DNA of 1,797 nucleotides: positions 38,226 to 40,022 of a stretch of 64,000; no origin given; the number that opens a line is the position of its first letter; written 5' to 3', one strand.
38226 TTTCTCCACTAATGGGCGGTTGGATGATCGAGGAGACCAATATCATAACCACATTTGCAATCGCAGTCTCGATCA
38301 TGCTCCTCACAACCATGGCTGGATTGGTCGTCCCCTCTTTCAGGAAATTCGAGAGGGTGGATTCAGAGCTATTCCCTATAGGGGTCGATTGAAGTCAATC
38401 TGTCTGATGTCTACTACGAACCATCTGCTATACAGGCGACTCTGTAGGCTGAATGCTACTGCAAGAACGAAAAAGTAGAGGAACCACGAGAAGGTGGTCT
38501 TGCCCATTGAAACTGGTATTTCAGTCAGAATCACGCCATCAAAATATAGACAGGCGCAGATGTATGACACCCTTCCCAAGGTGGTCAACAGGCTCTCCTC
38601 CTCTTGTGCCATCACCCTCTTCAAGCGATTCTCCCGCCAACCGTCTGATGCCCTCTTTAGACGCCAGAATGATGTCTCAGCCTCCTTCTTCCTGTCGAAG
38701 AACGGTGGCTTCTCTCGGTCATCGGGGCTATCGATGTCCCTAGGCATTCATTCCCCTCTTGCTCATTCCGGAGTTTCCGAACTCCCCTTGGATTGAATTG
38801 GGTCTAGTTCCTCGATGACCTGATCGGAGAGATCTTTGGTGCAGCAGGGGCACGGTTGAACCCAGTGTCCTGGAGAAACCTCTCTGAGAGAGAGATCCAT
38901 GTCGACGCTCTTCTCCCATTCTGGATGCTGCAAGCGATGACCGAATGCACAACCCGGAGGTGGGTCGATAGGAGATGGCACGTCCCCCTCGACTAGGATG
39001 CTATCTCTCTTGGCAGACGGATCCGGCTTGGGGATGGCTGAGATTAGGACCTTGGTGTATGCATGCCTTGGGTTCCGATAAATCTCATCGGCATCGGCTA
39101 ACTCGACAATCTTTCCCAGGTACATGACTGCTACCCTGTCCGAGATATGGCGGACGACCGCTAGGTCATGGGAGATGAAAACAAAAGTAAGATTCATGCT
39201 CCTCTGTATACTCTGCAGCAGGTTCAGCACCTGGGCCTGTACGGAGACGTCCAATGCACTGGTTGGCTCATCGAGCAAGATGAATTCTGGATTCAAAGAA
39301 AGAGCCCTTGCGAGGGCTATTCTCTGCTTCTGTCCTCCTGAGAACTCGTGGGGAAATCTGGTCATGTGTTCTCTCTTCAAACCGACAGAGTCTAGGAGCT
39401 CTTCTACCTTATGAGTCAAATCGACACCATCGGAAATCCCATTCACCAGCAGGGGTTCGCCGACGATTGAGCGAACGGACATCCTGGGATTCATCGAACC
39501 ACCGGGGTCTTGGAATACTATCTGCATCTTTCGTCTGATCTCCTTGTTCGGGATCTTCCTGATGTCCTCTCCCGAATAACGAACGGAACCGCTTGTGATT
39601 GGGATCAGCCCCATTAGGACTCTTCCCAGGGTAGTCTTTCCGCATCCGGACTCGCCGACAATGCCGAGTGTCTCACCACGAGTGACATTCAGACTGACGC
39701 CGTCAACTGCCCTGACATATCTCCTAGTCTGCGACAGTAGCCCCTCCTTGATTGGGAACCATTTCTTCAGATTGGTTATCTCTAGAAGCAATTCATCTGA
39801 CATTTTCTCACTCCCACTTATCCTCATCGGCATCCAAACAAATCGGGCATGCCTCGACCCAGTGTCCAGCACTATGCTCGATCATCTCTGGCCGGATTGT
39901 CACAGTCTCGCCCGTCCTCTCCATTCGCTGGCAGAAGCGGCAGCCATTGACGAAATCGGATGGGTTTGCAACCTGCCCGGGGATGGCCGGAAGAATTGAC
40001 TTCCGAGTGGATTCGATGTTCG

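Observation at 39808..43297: ABC-transporter ATPase with transmembrane-like insertions inside its nucleotide-binding domain, next to a permease with four extra helices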

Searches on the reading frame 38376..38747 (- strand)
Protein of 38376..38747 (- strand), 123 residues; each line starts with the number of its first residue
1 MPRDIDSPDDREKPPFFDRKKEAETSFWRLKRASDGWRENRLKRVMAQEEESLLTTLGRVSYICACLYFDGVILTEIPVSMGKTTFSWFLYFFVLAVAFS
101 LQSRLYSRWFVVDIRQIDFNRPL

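Call 3: search_protein_families(library=pfam, proteins=[window:38376-38747:-], max_evalue=0.01)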
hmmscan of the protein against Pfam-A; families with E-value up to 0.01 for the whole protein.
window:38376-38747:- (123 aa): 1 family
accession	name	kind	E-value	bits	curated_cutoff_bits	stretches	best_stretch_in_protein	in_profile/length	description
PF17286.7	PRMT5_C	-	0.0044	17.4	30.3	0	57-103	78-123/167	PRMT5 oligomerisation domain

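Call 58: search_protein_families(library=ncbifam, proteins=[window:38376-38747:-], max_evalue=0.01)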
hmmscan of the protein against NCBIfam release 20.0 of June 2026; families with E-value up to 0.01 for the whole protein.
window:38376-38747:- (123 aa): 0 families
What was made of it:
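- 38376..38747 (-): Conserved small membrane protein (123 aa): a charged N-terminal tail plus two hydrophobic segments (aa 63-79 and 84-102) with the motif LFDG-ILTEI. It may be a sixth subunit. No Pfam or NCBIfam family (calls 3, 58).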

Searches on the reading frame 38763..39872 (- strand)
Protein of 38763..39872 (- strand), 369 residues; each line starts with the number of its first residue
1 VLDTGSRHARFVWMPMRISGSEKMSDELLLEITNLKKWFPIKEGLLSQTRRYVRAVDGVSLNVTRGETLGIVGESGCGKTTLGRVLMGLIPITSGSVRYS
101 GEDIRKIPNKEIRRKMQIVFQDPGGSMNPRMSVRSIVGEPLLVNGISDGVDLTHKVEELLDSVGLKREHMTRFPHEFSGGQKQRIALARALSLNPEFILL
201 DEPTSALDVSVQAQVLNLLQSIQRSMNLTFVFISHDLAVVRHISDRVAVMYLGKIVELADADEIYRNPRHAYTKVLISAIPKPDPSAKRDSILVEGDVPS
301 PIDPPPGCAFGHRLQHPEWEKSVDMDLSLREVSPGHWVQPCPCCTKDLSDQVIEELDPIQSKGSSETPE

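Call 3: search_protein_families(library=pfam, proteins=[window:38763-39872:-], max_evalue=0.01)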
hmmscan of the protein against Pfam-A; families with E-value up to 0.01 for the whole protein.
window:38763-39872:- (369 aa): 5 families
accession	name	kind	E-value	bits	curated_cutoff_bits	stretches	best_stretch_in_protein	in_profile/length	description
PF00005.33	ABC_tran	-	4.3e-34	118.5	25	1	57-205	2-137/137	ABC transporter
PF08352.17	oligo_HPY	-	1.6e-13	51.2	27.1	1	256-313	1-57/65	Oligopeptide/dipeptide transporter, C-terminal region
PF13304.12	AAA_21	-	1.1e-07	32.6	27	1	174-240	235-303/304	AAA domain, putative AbiEii toxin, Type IV TA system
PF02463.25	SMC_N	-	1.3e-05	25.2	40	1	70-249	28-211/220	RecF/RecN/SMC N terminal domain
PF13401.12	AAA_22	-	0.0014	19.4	27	1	71-233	10-121/130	AAA domain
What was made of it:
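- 38763..39803 (-): oppF, canonical second ATPase (about 346 aa from ATG 39803), with no insertion. Pfam ABC_tran 57-205 in one piece plus oligo_HPY (call 3).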
